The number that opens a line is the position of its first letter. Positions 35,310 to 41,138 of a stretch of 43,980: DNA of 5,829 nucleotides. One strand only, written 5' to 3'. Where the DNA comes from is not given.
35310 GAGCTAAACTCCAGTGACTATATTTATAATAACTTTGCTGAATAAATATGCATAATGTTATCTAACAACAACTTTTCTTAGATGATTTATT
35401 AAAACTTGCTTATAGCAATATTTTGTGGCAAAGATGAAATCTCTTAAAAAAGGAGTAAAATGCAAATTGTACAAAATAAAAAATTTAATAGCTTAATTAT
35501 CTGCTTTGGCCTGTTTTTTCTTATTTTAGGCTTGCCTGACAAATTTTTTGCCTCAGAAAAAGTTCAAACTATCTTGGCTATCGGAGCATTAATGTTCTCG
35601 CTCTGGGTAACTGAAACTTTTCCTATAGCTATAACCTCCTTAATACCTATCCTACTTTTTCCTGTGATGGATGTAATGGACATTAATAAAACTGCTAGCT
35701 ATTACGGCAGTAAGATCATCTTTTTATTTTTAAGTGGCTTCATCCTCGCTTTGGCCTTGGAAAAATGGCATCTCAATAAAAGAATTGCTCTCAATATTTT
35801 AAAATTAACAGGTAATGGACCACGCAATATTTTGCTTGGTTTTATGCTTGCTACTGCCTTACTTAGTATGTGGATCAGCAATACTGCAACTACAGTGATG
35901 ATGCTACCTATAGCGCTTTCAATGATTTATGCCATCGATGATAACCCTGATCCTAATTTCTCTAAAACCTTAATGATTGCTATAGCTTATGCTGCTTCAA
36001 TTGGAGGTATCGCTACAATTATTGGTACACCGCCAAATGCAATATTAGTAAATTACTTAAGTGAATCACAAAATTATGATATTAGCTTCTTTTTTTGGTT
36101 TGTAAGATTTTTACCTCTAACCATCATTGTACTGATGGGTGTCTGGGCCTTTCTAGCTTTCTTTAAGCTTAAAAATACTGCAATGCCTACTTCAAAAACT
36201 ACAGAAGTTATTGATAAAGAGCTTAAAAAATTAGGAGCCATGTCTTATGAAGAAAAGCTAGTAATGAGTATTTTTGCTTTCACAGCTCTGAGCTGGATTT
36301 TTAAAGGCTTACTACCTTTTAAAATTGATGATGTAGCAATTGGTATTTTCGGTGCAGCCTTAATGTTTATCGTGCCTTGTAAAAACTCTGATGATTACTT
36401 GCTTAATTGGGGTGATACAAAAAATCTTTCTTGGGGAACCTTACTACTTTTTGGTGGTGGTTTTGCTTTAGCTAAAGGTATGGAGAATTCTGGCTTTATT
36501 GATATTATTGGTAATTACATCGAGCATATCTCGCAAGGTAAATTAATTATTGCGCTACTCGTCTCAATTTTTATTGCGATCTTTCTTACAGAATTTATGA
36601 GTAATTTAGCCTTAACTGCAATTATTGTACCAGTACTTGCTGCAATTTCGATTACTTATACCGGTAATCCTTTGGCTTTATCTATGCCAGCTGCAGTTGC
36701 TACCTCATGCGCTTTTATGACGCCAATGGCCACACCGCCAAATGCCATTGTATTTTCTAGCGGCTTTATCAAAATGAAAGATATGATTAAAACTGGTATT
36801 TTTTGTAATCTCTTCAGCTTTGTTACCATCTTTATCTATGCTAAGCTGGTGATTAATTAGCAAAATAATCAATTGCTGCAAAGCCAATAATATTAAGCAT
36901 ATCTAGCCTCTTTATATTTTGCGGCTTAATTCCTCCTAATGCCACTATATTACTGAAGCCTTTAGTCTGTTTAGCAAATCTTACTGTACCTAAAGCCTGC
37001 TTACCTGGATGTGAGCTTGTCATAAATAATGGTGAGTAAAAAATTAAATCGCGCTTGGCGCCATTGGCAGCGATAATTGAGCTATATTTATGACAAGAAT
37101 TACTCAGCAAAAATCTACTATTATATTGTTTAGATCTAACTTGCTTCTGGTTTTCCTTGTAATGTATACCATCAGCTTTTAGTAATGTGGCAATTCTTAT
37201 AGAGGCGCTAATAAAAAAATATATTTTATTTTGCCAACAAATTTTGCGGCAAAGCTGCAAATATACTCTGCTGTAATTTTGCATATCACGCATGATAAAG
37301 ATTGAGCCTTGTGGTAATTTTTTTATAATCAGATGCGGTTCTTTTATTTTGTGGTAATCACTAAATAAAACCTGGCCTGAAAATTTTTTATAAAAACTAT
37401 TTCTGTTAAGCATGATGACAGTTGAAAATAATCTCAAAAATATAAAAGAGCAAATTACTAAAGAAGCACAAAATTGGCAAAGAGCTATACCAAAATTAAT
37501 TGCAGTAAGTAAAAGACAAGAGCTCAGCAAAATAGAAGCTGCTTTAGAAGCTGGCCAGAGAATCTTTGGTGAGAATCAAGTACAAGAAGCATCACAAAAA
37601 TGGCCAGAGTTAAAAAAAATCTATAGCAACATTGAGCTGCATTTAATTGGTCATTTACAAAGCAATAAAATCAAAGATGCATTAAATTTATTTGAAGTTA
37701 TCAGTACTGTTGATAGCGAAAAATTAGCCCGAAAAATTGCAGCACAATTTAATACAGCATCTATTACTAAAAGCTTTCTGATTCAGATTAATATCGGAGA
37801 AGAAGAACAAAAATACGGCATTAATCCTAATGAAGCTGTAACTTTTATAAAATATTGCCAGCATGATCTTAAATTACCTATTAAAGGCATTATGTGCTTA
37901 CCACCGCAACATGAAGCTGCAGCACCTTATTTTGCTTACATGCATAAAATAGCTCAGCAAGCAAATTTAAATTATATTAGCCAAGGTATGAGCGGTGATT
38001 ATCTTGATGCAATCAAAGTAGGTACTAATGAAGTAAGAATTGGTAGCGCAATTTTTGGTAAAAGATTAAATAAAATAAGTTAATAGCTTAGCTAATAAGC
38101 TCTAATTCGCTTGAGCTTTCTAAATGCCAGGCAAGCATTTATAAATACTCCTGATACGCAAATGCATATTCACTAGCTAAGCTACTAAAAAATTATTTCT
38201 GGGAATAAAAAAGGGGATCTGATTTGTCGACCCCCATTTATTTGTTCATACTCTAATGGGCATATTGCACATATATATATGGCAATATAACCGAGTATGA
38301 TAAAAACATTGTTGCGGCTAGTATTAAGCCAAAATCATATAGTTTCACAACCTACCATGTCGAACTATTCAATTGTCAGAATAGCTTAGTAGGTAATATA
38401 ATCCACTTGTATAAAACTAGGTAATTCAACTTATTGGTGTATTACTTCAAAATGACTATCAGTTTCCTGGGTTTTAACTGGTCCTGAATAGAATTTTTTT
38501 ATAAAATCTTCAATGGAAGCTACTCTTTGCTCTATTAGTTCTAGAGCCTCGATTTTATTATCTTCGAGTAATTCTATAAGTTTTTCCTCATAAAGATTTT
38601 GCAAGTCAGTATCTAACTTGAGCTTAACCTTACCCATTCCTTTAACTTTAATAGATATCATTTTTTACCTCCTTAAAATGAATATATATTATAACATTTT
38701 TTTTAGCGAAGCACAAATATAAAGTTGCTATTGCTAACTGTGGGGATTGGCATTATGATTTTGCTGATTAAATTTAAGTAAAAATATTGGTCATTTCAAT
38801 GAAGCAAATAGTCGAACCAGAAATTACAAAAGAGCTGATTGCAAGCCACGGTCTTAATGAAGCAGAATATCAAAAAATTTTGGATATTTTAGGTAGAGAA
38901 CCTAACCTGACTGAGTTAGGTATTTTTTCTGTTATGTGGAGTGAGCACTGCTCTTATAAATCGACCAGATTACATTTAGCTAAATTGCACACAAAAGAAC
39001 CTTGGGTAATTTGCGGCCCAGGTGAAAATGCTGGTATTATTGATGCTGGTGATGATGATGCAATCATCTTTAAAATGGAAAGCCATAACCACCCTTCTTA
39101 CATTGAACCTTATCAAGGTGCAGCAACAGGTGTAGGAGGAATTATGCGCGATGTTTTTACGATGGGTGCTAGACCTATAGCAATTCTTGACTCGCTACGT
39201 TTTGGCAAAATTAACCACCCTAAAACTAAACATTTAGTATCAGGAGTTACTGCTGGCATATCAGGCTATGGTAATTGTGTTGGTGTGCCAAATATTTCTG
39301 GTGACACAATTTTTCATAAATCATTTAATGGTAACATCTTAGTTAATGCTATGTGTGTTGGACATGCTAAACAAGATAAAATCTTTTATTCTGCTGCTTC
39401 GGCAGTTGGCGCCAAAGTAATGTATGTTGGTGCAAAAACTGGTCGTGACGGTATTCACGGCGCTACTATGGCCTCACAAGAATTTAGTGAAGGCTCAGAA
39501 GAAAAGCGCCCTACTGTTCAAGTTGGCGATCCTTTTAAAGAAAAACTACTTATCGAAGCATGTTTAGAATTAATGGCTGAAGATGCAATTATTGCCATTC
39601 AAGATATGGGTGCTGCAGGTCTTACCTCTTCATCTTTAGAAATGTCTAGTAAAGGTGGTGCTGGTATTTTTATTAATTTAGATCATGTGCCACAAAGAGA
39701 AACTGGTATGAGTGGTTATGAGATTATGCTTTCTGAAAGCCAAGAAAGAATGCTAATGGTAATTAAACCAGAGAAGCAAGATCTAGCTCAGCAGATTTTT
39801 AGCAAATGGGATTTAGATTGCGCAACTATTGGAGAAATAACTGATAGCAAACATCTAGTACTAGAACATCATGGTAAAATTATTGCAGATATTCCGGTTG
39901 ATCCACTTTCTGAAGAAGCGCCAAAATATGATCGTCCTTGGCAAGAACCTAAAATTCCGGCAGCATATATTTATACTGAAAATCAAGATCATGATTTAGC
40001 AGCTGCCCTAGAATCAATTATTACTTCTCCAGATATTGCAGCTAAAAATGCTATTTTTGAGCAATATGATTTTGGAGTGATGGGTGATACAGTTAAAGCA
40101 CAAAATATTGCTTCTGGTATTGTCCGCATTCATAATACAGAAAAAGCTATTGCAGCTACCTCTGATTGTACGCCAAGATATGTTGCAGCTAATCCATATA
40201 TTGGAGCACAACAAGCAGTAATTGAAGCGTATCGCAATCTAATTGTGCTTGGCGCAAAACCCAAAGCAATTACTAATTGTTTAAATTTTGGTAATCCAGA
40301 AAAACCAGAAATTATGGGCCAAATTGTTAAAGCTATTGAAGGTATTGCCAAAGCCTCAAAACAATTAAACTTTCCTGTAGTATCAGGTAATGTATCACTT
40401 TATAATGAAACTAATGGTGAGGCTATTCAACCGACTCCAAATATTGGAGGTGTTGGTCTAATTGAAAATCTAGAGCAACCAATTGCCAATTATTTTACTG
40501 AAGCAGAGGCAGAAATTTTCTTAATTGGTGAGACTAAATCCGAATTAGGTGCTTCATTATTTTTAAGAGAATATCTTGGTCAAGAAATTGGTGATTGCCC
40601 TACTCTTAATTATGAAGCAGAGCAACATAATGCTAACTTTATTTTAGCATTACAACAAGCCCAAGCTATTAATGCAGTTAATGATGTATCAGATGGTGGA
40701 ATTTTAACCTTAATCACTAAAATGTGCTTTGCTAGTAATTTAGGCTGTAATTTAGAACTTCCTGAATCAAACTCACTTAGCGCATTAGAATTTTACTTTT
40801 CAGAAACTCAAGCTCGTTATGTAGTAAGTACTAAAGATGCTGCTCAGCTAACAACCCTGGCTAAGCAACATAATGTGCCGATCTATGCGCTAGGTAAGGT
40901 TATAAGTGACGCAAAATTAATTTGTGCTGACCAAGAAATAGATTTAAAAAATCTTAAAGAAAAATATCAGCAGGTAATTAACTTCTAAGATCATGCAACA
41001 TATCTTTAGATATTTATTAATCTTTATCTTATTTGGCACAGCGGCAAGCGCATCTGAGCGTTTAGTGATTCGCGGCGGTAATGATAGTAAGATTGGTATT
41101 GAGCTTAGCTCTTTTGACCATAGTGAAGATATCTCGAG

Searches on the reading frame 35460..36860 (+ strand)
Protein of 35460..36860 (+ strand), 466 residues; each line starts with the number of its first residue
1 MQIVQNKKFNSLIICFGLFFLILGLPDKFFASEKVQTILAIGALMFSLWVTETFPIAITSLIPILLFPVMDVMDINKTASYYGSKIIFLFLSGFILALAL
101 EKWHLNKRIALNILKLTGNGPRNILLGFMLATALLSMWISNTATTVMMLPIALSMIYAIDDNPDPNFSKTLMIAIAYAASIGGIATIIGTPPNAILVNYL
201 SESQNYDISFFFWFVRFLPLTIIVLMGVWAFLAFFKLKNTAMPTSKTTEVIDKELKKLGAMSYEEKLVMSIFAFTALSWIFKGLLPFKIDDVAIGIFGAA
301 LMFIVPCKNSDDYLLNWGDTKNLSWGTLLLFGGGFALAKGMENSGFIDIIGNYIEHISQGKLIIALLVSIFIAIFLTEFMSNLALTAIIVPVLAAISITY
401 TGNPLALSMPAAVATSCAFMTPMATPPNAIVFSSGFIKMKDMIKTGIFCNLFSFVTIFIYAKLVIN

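Call 44: search_protein_families(library=pfam, proteins=[window:35460-36860:+], max_evalue=0.001)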
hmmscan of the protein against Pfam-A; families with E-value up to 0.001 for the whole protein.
window:35460-36860:+ (466 aa): 2 families
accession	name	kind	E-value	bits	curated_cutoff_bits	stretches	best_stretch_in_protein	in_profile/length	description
PF00939.25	Na_sulph_symp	-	1e-73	249.4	27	1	7-460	2-461/472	Sodium:sulfate symporter transmembrane region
PF03600.22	CitMHS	-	6e-57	193.7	31.9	1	48-408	3-332/336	Citrate transporter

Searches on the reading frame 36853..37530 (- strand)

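Call 44: search_protein_families(library=pfam, proteins=[window:36853-37530:-], max_evalue=0.001)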
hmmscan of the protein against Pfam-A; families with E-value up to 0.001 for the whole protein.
window:36853-37530:- (225 aa): 1 family
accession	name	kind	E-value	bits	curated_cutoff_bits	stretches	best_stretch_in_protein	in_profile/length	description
PF02581.23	TMP-TENI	-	6e-17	62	27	1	90-220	41-177/180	Thiamine monophosphate synthase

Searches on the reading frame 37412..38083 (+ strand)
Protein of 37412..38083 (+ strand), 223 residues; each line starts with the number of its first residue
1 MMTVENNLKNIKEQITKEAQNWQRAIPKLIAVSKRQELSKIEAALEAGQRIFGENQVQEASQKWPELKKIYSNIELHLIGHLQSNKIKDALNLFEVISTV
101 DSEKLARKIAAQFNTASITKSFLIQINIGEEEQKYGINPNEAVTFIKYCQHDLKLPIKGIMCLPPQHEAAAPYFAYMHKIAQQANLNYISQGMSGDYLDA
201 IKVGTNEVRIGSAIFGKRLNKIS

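Call 44: search_protein_families(library=pfam, proteins=[window:37412-38083:+], max_evalue=0.001)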
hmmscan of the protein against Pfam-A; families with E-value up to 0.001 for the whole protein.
window:37412-38083:+ (223 aa): 1 family
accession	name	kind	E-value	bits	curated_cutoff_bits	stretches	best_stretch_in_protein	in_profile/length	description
PF01168.26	Ala_racemase_N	-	3.8e-16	59.9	24.1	1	7-217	2-218/220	Alanine racemase, N-terminal domain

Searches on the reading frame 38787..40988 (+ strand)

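Call 44: search_protein_families(library=pfam, proteins=[window:38787-40988:+], max_evalue=0.001)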
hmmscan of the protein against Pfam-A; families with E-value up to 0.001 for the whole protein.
window:38787-40988:+ (733 aa): 3 families
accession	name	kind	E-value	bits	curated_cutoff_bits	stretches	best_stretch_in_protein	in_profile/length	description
PF02769.27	AIRS_C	-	2.2e-53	181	23.1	2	207-360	2-154/156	AIR synthase related protein, C-terminal domain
PF00586.29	AIRS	-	1.1e-50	171.2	24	2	79-193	1-111/112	AIR synthase related protein, N-terminal domain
PF18072.6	FGAR-AT_linker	-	2.3e-15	57.3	26.6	1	21-58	10-50/50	Formylglycinamide ribonucleotide amidotransferase linker domain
